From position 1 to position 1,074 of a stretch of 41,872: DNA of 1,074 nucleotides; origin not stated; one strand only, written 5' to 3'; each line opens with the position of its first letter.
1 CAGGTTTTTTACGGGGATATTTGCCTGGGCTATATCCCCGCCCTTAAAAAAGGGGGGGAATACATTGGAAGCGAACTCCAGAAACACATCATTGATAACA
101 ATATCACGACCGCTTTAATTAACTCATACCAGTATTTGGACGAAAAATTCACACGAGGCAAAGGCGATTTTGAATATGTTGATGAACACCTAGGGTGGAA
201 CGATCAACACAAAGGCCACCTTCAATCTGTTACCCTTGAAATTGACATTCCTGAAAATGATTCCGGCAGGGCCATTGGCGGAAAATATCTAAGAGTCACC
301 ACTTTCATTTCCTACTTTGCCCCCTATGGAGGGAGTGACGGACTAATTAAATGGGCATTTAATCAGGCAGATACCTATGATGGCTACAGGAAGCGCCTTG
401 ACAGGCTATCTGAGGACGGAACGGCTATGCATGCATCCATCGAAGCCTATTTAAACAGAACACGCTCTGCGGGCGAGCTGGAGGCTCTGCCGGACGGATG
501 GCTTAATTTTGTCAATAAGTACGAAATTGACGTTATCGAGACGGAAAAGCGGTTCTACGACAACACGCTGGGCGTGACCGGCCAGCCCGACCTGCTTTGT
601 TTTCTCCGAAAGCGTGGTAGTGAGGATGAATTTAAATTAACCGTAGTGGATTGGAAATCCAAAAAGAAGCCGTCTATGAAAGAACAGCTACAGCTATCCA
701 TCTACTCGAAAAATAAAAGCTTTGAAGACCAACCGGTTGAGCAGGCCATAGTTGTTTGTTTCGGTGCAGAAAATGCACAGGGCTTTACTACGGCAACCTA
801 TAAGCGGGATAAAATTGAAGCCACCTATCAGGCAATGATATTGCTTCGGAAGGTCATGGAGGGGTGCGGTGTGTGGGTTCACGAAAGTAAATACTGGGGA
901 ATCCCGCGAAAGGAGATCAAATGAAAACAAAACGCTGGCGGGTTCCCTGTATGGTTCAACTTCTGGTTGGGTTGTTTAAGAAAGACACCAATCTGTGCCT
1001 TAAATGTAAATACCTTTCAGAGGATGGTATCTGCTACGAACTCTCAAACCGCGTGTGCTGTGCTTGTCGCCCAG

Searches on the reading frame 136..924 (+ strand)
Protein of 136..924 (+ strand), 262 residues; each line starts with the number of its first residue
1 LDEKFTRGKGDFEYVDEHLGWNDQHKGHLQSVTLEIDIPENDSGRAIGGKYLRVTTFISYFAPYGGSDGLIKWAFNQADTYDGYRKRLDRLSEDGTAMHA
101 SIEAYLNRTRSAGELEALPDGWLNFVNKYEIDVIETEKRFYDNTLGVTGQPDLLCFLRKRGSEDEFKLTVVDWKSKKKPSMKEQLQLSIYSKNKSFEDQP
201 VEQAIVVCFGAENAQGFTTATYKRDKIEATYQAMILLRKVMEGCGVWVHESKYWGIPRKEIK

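Call 12: search_protein_families(library=phrogs, proteins=[window:136-924:+])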
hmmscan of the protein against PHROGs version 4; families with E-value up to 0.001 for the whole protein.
window:136-924:+ (262 aa): 2 families
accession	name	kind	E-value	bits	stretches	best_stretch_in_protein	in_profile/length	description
phrog_298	-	DNA, RNA and nucleotide metabolism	8.9e-19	68.9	1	48-238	63-253/293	exonuclease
phrog_69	-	DNA, RNA and nucleotide metabolism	0.00049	20.2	1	94-190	123-243/501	exonuclease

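Call 17: find_homologous_proteins(query=window:136-924:+)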
Query window:136-924:+ (262 aa): 21 proteins with E <= 0.001 among 307 candidates.
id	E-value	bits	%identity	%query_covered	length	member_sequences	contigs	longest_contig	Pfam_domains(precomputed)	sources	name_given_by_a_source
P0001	9.6e-177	604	100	100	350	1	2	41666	-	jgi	-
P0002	2.0e-105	370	63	97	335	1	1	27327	-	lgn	-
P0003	3.4e-99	350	65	89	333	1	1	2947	-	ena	-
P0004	1.1e-96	341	63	95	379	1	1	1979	-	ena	-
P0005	2.3e-94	334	60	93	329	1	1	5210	-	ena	-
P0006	1.0e-70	256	53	93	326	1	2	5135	-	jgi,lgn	jgi:hypothetical protein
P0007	6.6e-70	254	52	90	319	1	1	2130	PF12705.14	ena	-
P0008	3.6e-69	251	53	93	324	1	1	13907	PF12705.14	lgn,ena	-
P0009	8.4e-65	237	50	89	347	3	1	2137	-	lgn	-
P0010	1.4e-64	236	49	94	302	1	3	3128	-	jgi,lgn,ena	-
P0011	5.3e-64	234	50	88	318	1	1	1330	PF08797.17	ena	-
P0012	6.9e-64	234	53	86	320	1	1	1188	-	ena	-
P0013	1.1e-63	233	48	92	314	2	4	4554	PF08797.17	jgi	jgi:hypothetical protein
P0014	8.8e-61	224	48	90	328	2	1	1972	PF12705.14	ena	-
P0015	1.0e-59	220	45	92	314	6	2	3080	PF08797.17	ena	-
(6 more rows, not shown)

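Call 19: find_encoding_contigs(protein=P0002, flank=10000, max_places=4)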
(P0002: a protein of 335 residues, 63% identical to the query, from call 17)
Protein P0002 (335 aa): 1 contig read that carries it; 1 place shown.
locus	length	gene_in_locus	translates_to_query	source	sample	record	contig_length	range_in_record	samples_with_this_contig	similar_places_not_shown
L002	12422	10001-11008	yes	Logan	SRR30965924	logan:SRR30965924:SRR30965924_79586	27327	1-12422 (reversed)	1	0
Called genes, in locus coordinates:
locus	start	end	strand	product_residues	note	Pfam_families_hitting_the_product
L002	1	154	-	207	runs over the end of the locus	-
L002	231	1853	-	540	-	-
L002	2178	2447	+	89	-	-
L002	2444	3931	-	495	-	PF03237:Terminase_6N, PF17289:Terminase_6C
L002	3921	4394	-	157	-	-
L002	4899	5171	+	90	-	-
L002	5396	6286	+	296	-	-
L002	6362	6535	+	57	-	-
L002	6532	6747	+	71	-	-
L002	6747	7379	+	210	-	-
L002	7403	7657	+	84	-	-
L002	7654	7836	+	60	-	-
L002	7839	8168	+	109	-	-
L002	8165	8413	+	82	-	-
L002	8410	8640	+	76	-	-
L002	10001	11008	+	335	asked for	-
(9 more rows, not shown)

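Call 20: find_encoding_contigs(protein=P0008, flank=10000, max_places=4)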
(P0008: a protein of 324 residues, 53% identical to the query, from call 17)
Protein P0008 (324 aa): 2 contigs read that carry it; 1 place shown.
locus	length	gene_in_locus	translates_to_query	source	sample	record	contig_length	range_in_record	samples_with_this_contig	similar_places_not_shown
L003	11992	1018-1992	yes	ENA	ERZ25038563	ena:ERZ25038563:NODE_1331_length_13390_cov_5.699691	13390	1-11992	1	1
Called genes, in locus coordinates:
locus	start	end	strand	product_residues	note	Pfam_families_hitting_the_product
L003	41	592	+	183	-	PF00805:Pentapeptide, PF13576:Pentapeptide_3 (faint), PF00805:Pentapeptide, PF19062:DUF5758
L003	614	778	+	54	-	-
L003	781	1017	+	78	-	-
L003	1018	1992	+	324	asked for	PF12705:PDDEXK_1 (weak)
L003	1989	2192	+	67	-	-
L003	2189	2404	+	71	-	-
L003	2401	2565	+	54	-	-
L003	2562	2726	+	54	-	-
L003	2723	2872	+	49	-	-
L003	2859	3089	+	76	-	-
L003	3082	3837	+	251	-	-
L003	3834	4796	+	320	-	PF01555:N6_N4_Mtase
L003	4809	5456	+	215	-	-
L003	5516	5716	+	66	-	-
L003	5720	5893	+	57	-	-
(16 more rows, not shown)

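Call 21: find_encoding_contigs(protein=P0001, flank=10000, max_places=4)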
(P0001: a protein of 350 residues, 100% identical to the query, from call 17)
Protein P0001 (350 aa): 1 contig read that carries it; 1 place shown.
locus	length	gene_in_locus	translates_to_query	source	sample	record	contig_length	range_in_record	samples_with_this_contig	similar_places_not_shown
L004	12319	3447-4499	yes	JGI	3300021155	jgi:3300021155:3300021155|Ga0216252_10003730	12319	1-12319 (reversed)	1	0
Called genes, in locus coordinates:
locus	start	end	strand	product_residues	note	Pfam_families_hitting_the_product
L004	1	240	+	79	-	?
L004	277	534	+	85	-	-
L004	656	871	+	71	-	-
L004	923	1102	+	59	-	-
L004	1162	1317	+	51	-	-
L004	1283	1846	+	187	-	-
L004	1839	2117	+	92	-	PF13545:HTH_Crp_2 (weak), PF12802:MarR_2 (weak)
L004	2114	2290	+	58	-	-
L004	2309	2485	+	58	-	-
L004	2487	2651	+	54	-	-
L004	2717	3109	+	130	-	PF09643:YopX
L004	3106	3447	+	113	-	-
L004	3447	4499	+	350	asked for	-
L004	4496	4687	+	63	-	-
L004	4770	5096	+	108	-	-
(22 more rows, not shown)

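Call 27: find_related_loci(query=A1, collection=metagenome_contigs, flank=10000)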
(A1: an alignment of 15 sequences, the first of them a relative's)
Query A1 (350 aa) in metagenome_contigs; peptide patterns used: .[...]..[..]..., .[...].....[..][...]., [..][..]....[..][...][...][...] (x = any residue, [..] = any of these).
183 stretches matched a pattern; 63 encode a relative of the query (tblastn E <= 1e-3); 63 distinct loci.
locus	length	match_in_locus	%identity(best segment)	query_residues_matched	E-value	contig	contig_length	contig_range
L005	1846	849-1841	62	1-342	1e-154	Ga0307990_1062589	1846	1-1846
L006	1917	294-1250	48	1-342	3e-107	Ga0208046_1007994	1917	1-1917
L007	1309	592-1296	58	1-248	3e-98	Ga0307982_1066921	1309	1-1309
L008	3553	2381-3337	45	1-333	3e-90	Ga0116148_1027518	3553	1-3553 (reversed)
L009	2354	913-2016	43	1-348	9e-89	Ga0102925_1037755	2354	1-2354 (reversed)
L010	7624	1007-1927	43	1-338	2e-82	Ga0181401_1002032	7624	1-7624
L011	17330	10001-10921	43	1-338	5e-82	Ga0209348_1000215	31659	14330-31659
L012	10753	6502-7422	43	1-338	4e-82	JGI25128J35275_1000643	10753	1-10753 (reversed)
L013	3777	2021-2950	42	1-338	3e-81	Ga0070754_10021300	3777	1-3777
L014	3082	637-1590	41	1-341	1e-81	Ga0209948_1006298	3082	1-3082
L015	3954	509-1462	41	1-341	2e-80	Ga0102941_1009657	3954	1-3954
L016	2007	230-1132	42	1-343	1e-83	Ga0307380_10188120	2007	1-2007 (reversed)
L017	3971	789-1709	42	1-338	2e-80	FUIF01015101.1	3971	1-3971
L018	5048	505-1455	42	1-346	3e-80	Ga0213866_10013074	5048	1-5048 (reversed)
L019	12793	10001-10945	43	1-346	3e-80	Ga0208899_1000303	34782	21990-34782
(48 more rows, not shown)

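Call 28: find_related_loci(query=A1, collection=viral_contigs, flank=10000)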
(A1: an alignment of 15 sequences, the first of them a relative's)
Query A1 (350 aa) in viral_contigs; peptide patterns used: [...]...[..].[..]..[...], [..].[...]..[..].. (x = any residue, [..] = any of these).
81 stretches matched a pattern; 10 encode a relative of the query (tblastn E <= 1e-3); 10 distinct loci.
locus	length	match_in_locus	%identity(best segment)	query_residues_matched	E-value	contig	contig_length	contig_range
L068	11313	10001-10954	49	1-341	5e-104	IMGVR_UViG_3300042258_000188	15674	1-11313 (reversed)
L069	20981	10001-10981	48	1-350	9e-104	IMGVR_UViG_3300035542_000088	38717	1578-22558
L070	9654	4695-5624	38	1-338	2e-74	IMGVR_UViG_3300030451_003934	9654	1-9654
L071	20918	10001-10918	38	1-336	4e-73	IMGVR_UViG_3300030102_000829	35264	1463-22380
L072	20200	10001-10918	38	1-336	2e-70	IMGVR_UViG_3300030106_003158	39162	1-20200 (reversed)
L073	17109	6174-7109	38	1-338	7e-69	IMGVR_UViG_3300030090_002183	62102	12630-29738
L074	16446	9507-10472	39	4-341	5e-68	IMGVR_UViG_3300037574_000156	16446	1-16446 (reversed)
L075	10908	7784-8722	39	1-341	2e-67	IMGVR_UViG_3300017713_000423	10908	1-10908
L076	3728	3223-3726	39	1-193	2e-37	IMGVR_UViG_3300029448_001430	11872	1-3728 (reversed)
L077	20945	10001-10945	43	1-346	1e-80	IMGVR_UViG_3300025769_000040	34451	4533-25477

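Call 32: find_encoding_contigs(protein=P0005, flank=10000, max_places=3)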
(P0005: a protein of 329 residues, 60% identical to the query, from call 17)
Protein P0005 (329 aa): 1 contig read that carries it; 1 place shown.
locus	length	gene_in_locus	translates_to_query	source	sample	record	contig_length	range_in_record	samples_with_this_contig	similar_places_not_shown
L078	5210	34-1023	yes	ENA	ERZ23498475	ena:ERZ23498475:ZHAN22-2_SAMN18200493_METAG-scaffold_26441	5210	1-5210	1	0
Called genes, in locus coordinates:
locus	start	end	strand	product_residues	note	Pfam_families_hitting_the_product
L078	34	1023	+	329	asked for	-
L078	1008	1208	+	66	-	-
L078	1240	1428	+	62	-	-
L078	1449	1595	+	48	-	-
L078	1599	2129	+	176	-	-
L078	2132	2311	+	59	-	-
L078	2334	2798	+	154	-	PF00436:SSB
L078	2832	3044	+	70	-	-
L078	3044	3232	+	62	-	-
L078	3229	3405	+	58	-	-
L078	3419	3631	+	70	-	-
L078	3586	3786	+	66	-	-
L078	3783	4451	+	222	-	-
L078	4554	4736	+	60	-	-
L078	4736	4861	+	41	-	-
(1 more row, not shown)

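Call 33: find_encoding_contigs(protein=P0003, flank=10000, max_places=3)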
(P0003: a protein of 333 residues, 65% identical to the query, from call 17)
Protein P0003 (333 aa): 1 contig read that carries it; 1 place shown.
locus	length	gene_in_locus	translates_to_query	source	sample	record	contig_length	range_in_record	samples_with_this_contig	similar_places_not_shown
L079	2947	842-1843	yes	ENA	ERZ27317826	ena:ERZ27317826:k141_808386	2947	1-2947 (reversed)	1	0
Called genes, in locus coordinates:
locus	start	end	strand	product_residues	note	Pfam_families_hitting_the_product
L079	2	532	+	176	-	?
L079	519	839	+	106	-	-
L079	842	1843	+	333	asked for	-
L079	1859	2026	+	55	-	-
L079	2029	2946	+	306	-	?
